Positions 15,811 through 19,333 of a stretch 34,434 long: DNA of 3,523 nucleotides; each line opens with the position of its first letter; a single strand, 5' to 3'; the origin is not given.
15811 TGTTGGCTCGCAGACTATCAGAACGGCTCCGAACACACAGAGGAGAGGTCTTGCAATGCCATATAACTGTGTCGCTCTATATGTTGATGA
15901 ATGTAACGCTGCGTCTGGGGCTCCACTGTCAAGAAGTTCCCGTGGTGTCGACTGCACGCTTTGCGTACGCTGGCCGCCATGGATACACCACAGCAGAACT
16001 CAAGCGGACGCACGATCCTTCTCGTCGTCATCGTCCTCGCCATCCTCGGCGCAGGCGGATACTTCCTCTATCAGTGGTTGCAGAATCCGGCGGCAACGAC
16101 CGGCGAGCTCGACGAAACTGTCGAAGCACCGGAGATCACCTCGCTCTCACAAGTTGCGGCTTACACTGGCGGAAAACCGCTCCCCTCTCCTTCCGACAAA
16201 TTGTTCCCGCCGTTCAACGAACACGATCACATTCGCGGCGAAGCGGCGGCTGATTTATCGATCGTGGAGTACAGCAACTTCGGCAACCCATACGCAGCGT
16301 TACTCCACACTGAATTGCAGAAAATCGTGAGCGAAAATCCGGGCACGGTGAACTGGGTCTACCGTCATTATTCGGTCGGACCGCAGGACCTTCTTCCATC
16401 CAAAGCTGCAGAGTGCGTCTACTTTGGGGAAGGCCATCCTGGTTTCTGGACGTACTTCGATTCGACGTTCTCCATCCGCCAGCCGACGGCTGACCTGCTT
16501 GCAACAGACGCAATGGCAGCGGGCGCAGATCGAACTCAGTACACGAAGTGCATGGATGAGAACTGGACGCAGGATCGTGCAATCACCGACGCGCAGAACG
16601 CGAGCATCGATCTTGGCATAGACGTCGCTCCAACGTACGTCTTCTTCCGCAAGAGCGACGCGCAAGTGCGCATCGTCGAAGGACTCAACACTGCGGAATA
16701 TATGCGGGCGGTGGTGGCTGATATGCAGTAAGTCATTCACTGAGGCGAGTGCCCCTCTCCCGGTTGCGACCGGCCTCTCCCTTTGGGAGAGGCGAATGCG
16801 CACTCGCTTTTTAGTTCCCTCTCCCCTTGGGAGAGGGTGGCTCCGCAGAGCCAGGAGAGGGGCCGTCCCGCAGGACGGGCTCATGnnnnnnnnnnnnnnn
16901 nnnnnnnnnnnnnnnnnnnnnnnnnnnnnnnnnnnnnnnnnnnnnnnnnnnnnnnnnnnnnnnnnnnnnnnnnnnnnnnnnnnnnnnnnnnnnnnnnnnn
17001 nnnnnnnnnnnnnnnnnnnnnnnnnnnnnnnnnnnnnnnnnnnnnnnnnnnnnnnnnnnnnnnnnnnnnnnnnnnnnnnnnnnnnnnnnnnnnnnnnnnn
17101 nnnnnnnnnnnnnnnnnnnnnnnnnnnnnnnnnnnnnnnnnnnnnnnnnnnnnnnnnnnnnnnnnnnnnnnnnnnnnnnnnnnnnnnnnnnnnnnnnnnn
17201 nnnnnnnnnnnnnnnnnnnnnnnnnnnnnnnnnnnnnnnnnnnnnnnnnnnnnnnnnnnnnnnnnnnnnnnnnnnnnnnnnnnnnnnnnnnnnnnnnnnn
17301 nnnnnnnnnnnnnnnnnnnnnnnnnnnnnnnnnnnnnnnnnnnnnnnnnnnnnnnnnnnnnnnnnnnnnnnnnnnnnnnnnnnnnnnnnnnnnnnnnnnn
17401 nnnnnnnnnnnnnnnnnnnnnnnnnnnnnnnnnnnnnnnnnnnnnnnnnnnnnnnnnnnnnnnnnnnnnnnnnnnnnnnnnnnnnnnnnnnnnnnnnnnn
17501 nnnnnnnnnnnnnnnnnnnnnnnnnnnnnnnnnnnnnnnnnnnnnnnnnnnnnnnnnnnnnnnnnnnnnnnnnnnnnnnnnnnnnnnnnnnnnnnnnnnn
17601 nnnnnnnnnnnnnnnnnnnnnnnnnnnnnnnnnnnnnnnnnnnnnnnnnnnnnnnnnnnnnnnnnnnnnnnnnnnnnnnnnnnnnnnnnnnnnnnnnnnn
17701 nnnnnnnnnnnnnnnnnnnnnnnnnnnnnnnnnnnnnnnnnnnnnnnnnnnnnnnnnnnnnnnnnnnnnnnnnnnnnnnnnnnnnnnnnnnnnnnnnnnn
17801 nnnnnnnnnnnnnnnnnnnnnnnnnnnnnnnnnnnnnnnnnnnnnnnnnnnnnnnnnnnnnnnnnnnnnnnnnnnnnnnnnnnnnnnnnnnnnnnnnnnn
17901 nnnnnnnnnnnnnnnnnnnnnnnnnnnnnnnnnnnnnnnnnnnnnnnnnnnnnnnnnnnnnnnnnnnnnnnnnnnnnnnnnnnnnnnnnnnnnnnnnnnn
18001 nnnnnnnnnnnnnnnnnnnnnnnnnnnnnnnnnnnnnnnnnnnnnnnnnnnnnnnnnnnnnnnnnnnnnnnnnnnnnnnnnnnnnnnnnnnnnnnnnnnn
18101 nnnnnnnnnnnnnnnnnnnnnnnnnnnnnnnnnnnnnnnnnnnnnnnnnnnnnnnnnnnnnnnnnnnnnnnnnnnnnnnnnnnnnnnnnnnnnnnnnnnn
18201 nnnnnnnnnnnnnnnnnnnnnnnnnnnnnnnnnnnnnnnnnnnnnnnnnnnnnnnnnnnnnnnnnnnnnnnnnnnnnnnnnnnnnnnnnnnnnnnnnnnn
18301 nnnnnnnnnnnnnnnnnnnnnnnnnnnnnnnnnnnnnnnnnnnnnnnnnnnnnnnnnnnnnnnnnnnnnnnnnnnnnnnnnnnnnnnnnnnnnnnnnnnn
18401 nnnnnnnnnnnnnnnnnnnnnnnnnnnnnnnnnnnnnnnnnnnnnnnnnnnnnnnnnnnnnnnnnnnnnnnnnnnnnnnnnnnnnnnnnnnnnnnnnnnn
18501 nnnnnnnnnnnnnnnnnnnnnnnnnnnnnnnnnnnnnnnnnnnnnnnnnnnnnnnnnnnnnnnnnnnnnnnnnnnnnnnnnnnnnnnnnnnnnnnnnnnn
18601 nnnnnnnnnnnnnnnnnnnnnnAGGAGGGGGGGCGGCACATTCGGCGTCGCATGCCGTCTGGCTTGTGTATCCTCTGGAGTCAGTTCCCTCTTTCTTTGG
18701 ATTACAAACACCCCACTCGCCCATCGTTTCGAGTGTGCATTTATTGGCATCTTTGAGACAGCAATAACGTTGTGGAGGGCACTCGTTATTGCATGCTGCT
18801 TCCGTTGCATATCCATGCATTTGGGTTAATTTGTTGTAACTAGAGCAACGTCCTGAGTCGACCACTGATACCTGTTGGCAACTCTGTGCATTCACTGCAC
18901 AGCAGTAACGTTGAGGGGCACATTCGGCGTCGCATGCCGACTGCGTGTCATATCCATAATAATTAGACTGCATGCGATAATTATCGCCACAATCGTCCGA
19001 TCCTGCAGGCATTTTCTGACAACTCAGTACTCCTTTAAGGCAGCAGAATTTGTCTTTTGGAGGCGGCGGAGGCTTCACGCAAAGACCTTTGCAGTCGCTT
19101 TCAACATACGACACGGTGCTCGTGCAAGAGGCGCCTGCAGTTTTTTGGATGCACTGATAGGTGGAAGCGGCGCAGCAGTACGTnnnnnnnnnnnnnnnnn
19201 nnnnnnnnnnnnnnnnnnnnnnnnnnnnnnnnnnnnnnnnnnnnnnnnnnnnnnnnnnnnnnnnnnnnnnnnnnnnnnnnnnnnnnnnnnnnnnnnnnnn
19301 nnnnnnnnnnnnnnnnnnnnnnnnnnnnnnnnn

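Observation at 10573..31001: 20-kb locus of four giant, about 9% cysteine secreted proteins in alternating unanchored/sortase-anchored pairs, with DsbA-type genes at and inside the locus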

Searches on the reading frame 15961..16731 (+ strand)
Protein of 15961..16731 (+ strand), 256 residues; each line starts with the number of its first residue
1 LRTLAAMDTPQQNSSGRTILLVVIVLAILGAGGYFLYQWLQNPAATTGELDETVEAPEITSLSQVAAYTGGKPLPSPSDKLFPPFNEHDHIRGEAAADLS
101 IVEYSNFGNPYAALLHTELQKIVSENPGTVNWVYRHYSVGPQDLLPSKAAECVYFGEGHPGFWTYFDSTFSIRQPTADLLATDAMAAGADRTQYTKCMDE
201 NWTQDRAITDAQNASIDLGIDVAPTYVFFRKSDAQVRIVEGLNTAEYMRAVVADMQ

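Call 7: search_protein_families(library=pfam, proteins=[window:15961-16731:+], max_evalue=0.001)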
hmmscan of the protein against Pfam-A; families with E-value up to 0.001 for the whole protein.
window:15961-16731:+ (256 aa): 2 families
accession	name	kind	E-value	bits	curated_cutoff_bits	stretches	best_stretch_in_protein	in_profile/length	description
PF13462.12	Thioredoxin_4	-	7.7e-12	46.1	23.2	1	87-225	3-142/165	Thioredoxin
PF01323.26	DSBA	-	0.00052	20.3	25.6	0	161-228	104-172/191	DSBA-like thioredoxin domain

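Call 31: find_related_loci(query=window:15979-16728:+, collection=metagenome_contigs, flank=10000)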
Query window:15979-16728:+ (250 aa) in metagenome_contigs; peptide patterns used: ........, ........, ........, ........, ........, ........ (x = any residue, [..] = any of these).
62 stretches matched a pattern, but none encodes a relative of the query by tblastn (E <= 1e-3).
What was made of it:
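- Tried and rejected: A metagenome scan with DsbA2 found no relative (call 31).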

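Call 76: find_encoding_contigs(protein=window:15979-16731:+, flank=10000, max_places=5)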
Protein window:15979-16731:+ (250 aa): 1 contig read that carries it; 1 place shown.
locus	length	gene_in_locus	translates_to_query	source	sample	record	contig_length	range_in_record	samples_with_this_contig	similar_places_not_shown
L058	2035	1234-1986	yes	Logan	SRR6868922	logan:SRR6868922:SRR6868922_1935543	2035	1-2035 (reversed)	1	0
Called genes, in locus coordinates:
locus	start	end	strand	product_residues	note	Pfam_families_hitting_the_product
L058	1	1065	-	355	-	?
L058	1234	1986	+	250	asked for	PF13462:Thioredoxin_4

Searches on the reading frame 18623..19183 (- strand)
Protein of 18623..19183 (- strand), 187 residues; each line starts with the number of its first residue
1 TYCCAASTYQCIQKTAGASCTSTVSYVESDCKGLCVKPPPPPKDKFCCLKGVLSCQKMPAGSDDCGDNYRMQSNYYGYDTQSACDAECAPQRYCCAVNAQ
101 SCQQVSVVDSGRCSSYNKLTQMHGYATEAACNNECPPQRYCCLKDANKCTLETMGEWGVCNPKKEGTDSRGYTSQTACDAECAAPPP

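Call 68: predict_structure(protein=window:18623-19183:-)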
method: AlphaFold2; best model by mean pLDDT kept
length: 187 residues; sequences in the alignment: 1
mean_pLDDT: 66.2   pTM: 0.31
mean pLDDT of the five models: 66.2, 48.9, 46.8, 45.8, 40.6
residues with pLDDT >= 90: 0; 70-90: 78; 50-70: 92; < 50: 17
segments of 3 or more residues with pLDDT < 50: 71-74, 115-122, 185-187
pLDDT, mean of each block of 10 residues (from residue 1): 82 80 80 68 64 65 60 60 67 60 60 49 60 65 75 59 62 78 59
secondary structure, 60 per line:
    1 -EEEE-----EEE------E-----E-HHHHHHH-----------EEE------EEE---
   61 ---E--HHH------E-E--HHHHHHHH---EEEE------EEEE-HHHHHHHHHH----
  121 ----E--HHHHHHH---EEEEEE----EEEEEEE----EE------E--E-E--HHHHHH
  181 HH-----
elements in order: E2-5 E11-13 H28-34 E46-48 E55-57 H81-88 E92-95 E102-105 H107-116 H128-134 E138-143 E148-154 H175-182
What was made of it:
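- Tried and rejected: AlphaFold2 of four 'CC' modules of G2 was mediocre (pLDDT 66, call 68).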

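Call 73: fold_search(model_id=the predicted structure, library=pdb)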
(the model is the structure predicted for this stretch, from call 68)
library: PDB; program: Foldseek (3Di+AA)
matches with E <= 10: 62; with E <= 0.001: 0
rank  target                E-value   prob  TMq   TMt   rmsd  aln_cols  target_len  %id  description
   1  2ody_E                2.9e-01  0.30  0.16  0.23  16.3       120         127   12  Thrombin-bound boophilin displays a functional and accessible reactive-site loop (released 2008-01-22)
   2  5m4v                  9.8e-01  0.28  0.16  0.48  14.0        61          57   18  X-ray structure of the mambaquaretin-1, a selective antagonist of the vasopressin type 2 receptor (released 2017-05-03)
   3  5nx3_D                1.0e+00  0.60  0.16  0.61   5.0        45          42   18  Combinatorial Engineering of Proteolytically Resistant APPI Variants that Selectively Inhibit Human Kallikrein 6 for C (released 2018-05-30)
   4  7v1n_K                2.2e+00  0.21  0.16  0.46   9.9        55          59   11  Structure of the Clade 2 C. difficile TcdB in complex with its receptor TFPI (released 2022-02-23)
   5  5nx1_D                2.3e+00  0.38  0.16  0.62   5.0        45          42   18  Combinatorial Engineering of Proteolytically Resistant APPI Variants that Selectively Inhibit Human Kallikrein 6 for C (released 2018-05-30)
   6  6sax_A                2.3e+00  0.01  0.09  0.07  23.4       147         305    8  Chromophore binding domain of bacteriophytochrome linked diguanylyl cyclase from Idiomarina species A28L (Pr-state mon (released 2019-12-11)
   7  3aue_G                2.5e+00  0.15  0.16  0.47  12.3        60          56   13  A simplified BPTI variant with poly His amino acid tag (C5H) at the C-terminus (released 2012-02-08)
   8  3uir_D                2.6e+00  0.28  0.17  0.49   7.6        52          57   13  Crystal structure of the plasmin-textilinin-1 complex (released 2012-12-26)
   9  9k2w_A                2.6e+00  0.01  0.12  0.06  17.7       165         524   10  Cryo-EM structure of USP7:DNMT1 complex; closed conformation (released 2025-06-25)
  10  4ntw_B                2.8e+00  0.30  0.16  0.45   5.4        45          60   16  Structure of acid-sensing ion channel in complex with snake toxin (released 2014-02-19)
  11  1fak_I                3.0e+00  0.33  0.17  0.53   5.4        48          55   19  HUMAN TISSUE FACTOR COMPLEXED WITH COAGULATION FACTOR VIIA INHIBITED WITH A BPTI-MUTANT (released 1999-12-03)
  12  3fp7_J                3.0e+00  0.30  0.16  0.59   5.1        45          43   11  Anionic trypsin variant S195A in complex with bovine pancreatic trypsin inhibitor (BPTI) cleaved at the scissile bond  (released 2009-02-17)
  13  3t62_D                3.0e+00  0.28  0.16  0.50   5.8        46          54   15  Crystal structure of recombinant Kunitz Type serine protease Inhibitor-1 from the Caribbean Sea anemone Stichodactyla  (released 2012-08-01)
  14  3m7q_B                3.1e+00  0.25  0.15  0.42   5.8        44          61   14  Crystal structure of recombinant Kunitz Type serine protease Inhibitor-1 from the Caribbean sea anemone stichodactyla  (released 2011-03-16)
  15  3p95_E                3.1e+00  0.21  0.17  0.48   7.7        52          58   10  Human mesotrypsin complexed with bovine pancreatic trypsin inhibitor variant (BPTI-K15R/R17D) (released 2011-08-31)
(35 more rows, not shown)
